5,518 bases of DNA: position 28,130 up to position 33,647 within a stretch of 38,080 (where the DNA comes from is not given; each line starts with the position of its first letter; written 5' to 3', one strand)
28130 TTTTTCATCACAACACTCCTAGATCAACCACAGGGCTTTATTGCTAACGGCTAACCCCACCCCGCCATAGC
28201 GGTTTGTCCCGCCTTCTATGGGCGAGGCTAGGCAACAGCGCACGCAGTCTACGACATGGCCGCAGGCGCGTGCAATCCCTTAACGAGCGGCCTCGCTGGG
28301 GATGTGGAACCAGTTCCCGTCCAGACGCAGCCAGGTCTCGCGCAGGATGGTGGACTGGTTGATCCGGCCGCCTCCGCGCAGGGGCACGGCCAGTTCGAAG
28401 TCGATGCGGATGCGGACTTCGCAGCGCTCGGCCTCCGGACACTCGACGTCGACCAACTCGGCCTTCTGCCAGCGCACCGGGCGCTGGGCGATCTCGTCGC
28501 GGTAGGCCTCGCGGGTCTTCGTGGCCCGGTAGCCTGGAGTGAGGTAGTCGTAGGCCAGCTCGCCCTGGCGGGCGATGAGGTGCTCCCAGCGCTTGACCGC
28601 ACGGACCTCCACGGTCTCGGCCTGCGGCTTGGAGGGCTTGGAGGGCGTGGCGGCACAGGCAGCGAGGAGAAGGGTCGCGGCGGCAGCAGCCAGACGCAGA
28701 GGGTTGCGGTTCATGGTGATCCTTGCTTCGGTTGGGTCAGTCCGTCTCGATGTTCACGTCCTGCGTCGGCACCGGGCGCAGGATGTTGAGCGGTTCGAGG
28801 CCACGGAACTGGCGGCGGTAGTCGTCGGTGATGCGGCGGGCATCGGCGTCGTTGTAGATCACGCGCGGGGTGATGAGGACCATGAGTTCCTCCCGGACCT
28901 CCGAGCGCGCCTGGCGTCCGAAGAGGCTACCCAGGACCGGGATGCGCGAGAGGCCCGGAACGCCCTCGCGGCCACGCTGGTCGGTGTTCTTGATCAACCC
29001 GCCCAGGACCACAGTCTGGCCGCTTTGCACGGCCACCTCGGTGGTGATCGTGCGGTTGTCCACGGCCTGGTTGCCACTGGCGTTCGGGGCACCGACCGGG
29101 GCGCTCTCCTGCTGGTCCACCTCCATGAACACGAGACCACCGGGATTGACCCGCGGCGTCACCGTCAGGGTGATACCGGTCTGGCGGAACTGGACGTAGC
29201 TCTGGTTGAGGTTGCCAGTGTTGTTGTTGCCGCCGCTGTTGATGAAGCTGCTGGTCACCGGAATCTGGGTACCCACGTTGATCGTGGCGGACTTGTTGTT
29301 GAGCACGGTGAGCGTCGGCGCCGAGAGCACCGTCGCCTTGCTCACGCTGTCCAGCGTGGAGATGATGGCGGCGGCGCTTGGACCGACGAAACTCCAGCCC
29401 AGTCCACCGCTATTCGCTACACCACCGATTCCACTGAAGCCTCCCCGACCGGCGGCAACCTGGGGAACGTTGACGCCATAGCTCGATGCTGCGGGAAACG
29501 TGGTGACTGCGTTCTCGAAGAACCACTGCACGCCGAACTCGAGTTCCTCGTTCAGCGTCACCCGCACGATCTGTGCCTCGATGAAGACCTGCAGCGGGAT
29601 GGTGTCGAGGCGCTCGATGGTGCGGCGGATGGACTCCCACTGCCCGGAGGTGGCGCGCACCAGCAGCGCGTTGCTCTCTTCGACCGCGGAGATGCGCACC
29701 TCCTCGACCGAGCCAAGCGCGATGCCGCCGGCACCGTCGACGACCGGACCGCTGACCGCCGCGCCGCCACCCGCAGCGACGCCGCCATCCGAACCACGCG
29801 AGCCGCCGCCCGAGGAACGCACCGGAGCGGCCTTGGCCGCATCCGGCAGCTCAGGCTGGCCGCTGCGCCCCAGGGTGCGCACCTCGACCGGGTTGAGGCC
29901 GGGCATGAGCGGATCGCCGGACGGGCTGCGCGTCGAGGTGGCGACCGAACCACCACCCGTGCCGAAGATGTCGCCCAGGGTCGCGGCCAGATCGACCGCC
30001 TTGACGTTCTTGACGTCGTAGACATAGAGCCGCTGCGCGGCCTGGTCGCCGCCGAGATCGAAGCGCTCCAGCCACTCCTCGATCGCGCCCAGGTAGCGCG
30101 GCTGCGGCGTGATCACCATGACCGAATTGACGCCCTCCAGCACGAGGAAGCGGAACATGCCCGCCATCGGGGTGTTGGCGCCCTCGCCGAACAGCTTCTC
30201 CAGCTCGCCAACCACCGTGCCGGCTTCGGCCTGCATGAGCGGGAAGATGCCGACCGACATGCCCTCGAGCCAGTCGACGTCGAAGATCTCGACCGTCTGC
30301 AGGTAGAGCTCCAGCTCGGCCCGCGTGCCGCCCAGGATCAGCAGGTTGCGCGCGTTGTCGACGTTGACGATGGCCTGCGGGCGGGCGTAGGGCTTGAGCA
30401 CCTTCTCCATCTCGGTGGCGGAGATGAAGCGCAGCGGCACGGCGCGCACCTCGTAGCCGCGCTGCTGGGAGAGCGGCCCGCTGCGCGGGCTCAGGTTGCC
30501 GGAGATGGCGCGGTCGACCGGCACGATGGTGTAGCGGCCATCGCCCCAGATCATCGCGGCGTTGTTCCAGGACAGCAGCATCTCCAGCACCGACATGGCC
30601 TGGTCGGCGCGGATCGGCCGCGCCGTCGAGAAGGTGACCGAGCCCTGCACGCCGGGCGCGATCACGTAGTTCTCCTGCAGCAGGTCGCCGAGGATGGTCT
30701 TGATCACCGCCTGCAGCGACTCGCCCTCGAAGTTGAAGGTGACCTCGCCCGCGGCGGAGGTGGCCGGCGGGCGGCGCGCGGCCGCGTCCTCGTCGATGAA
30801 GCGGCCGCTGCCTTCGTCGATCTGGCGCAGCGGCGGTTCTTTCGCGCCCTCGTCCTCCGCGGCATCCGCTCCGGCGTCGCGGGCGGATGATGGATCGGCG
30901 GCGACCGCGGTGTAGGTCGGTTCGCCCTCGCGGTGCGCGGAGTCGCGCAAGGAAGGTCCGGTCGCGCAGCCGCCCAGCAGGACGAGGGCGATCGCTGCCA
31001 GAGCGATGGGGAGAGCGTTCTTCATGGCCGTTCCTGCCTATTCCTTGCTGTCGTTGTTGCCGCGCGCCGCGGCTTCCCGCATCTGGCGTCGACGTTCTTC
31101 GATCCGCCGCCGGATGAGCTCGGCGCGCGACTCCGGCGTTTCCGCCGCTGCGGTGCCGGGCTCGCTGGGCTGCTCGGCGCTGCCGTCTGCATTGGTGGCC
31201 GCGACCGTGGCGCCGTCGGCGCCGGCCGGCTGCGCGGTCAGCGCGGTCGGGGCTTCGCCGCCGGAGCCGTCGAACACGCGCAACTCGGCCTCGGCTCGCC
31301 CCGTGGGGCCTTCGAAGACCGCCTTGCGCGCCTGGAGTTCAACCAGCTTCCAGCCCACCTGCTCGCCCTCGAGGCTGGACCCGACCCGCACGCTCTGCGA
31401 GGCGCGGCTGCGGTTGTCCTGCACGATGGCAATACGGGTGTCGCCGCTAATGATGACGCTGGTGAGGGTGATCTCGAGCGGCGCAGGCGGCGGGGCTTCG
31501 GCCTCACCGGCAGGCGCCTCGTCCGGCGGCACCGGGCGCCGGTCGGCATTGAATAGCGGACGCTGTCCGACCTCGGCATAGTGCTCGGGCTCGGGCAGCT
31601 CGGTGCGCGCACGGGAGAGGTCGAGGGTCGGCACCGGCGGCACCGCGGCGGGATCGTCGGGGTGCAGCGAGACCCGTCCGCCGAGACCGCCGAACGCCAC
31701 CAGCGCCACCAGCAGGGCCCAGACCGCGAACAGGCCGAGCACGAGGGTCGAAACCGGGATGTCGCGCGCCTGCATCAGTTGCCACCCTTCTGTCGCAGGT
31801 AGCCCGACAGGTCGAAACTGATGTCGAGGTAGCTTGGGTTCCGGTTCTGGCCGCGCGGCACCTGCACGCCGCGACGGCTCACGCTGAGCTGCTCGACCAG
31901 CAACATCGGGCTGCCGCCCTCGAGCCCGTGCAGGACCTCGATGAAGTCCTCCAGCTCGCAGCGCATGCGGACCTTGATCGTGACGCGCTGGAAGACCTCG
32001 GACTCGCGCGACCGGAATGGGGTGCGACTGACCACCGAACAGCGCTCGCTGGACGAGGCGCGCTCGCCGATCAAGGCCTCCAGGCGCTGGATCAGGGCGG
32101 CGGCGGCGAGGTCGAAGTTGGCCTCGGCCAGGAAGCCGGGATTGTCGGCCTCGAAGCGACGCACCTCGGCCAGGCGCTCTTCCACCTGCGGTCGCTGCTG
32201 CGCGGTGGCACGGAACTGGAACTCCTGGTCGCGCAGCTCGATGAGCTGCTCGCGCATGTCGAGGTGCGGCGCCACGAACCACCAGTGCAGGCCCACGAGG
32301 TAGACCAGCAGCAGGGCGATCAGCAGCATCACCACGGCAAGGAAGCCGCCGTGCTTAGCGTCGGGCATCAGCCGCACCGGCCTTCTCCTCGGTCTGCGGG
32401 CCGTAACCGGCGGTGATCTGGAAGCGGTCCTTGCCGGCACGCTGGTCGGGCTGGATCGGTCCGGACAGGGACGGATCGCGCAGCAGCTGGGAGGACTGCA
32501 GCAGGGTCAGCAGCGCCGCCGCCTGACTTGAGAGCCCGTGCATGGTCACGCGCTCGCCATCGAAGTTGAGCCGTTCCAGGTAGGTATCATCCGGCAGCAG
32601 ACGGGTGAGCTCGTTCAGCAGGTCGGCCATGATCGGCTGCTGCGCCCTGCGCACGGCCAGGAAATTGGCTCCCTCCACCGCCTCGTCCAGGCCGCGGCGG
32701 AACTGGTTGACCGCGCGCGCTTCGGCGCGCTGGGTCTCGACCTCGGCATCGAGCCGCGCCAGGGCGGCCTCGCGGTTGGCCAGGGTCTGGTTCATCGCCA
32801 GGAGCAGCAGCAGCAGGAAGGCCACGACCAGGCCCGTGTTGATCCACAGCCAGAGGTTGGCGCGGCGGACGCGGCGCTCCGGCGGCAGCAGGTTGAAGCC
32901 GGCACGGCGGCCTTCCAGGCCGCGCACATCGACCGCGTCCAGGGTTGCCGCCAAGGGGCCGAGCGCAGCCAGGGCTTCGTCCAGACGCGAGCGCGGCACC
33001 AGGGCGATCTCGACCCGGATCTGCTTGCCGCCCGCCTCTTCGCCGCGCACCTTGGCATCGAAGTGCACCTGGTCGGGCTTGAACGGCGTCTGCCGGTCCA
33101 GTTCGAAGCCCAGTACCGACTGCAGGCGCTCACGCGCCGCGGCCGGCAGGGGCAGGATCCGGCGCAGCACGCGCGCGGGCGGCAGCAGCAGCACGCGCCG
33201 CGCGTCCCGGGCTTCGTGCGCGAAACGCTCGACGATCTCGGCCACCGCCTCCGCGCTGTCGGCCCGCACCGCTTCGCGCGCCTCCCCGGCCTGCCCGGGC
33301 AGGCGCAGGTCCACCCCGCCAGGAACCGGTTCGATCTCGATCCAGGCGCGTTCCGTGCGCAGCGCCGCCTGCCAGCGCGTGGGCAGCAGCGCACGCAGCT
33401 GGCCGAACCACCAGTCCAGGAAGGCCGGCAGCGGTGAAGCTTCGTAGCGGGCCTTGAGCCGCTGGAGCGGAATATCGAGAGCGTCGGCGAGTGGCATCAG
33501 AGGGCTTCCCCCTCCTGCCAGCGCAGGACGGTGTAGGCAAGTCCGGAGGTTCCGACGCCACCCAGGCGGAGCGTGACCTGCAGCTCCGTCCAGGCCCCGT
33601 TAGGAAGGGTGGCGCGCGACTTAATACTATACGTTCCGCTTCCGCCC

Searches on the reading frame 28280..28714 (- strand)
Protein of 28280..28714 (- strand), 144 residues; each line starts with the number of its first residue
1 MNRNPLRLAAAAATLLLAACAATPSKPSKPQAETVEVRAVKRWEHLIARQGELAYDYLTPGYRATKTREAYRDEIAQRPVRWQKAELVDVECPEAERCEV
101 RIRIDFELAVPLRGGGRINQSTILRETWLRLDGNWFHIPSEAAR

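Call 3: search_protein_families(library=pfam, proteins=[window:28280-28714:-], max_evalue=1)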
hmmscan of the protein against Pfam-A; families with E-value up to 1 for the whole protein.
window:28280-28714:- (144 aa): 1 family
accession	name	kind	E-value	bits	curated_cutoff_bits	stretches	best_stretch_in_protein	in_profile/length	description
PF20101.4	DUF6491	-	0.019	15.4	27.5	1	8-31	6-29/138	Family of unknown function (DUF6491)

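Call 4: search_protein_families(library=ncbifam, proteins=[window:28280-28714:-], max_evalue=1)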
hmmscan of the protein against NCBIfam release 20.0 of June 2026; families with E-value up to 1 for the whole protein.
window:28280-28714:- (144 aa): 2 families
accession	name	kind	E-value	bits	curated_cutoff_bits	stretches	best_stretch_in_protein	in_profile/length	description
NF047847.2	SS_mature_LptM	equivalog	0.043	13.9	27.7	1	1-20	1-20/31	LPS translocon maturation chaperone LptM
TIGR03352.1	VI_chp_3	equivalog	0.057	13.1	31.6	1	8-40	4-36/147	type VI secretion system lipoprotein TssJ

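Call 60: search_solved_structures(query=A3, max_evalue=10)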
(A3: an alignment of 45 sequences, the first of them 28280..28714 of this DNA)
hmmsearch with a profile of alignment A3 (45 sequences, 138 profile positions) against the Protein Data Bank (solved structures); distinct sequences matched with E-value up to 10: 5.
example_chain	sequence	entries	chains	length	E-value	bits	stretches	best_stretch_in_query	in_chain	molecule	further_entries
2r8q_A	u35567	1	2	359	0.48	13.5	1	39-76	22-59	Class I phosphodiesterase PDEB1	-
7o3j_C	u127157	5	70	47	0.62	13.1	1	8-32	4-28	TrwH protein | TrwH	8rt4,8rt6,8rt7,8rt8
7muc_AM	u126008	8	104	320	0.95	12.5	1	6-36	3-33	DUF2807 domain-containing protein | Putative auto-transporter adhesin head GIN domain-containing protein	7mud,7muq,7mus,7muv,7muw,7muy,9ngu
4i17_A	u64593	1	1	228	2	11.5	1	35-76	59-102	hypothetical protein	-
3hia_A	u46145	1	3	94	2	11.4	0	123-136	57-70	Choline binding protein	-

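Call 62: search_protein_families(library=pfam, alignment_id=A3, max_evalue=0.1)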
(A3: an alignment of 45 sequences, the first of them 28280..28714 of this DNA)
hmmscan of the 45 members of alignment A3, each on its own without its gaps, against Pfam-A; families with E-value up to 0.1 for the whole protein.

A. member 1, window:28280-28714:- (144 aa): 1 family
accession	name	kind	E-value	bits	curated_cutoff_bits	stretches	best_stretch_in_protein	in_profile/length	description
PF20101.4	DUF6491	-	0.019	15.4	27.5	1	8-31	6-29/138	Family of unknown function (DUF6491)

B. families by the number of members that match (of 45 scanned): 14 families
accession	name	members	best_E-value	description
PF20101.4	DUF6491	10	0.016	Family of unknown function (DUF6491)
PF14534.12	DUF4440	6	0.0022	Domain of unknown function (DUF4440)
PF01473.26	Choline_bind_1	4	0.0068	Putative cell wall binding repeat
PF16156.12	DUF4864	2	0.0015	Domain of unknown function (DUF4864)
PF20898.2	P_T4SS_TraN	2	0.016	P-type Type IV secretion system, TraN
PF13627.12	LptM_cons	1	0.00067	LPS-assembly lipoprotein LptM, conserved region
PF06442.17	DHFR_2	1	0.0064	R67 dihydrofolate reductase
PF13978.11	DUF4223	1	0.023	Protein of unknown function (DUF4223)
PF08139.17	LPAM_1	1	0.025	Prokaryotic membrane lipoprotein lipid attachment site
PF01054.23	MMTV_SAg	1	0.031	Mouse mammary tumour virus superantigen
PF11720.13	Inhibitor_I78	1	0.031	Peptidase inhibitor I78 family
PF23675.1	YciZ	1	0.046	YciZ-like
PF01620.22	Pollen_allerg_2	1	0.056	Ribonuclease (pollen allergen)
PF00879.23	Defensin_propep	1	0.096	Defensin propeptide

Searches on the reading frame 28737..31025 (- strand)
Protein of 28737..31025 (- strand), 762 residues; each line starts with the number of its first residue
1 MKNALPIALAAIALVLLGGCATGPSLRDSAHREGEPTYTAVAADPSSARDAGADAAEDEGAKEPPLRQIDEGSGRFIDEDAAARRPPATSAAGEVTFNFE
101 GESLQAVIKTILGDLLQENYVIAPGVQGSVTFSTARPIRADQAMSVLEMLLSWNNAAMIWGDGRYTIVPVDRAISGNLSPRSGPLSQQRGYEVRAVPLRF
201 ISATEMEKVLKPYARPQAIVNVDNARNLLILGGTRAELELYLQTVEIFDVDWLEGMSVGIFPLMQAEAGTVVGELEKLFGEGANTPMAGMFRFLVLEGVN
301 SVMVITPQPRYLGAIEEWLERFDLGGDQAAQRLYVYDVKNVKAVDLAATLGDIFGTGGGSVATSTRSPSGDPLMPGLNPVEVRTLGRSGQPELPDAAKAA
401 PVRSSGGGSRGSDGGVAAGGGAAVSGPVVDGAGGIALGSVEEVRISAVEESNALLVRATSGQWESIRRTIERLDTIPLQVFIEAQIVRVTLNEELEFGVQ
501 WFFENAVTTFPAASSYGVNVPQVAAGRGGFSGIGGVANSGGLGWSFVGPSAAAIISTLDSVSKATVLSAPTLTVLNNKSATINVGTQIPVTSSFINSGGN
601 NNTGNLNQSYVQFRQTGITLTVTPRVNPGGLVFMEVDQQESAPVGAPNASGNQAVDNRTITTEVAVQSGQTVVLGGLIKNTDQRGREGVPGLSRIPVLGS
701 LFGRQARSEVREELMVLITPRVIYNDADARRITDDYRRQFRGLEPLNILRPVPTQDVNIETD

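Call 9: search_protein_families(library=pfam, proteins=[window:28737-31025:-], max_evalue=0.001)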
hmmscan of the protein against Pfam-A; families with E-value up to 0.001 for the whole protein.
window:28737-31025:- (762 aa): 3 families
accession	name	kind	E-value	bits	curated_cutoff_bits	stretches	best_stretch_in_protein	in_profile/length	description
PF00263.26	Secretin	-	7e-47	159.6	27.5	1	558-723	2-168/169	Bacterial type II and III secretion system protein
PF03958.22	Secretin_N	-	3e-27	95.1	28.2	3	335-475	3-65/69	Bacterial type II/III secretion system short domain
PF21305.2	type_II_gspD_N0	-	3.6e-09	36.8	27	1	98-161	2-64/71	GspD-like, N0 domain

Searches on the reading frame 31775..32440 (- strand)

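Call 9: search_protein_families(library=pfam, proteins=[window:31775-32440:-], max_evalue=0.001)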
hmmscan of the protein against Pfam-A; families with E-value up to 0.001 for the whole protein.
window:31775-32440:- (221 aa): 1 family
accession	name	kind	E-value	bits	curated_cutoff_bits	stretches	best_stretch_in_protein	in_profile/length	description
PF10741.14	T2SSM_b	-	2e-18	66.8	21.7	1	100-214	3-110/111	Type II secretion system (T2SS), protein M subtype b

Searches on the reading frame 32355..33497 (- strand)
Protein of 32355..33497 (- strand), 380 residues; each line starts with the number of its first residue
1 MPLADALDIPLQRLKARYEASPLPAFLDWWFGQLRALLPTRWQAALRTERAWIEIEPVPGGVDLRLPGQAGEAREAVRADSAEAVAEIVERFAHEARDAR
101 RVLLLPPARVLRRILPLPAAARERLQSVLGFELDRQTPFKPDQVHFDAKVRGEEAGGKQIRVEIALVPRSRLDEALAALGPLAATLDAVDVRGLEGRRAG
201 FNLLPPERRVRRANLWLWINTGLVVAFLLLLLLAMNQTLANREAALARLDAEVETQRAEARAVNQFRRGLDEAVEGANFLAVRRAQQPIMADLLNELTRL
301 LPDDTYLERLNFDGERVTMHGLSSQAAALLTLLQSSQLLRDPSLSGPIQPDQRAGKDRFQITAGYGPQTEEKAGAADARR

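Call 9: search_protein_families(library=pfam, proteins=[window:32355-33497:-], max_evalue=0.001)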
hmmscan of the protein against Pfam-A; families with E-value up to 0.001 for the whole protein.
window:32355-33497:- (380 aa): 1 family
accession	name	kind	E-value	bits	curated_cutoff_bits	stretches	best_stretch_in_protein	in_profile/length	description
PF05137.18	PilN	-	7.1e-14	52.1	22.8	1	293-363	2-76/78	Fimbrial assembly protein (PilN)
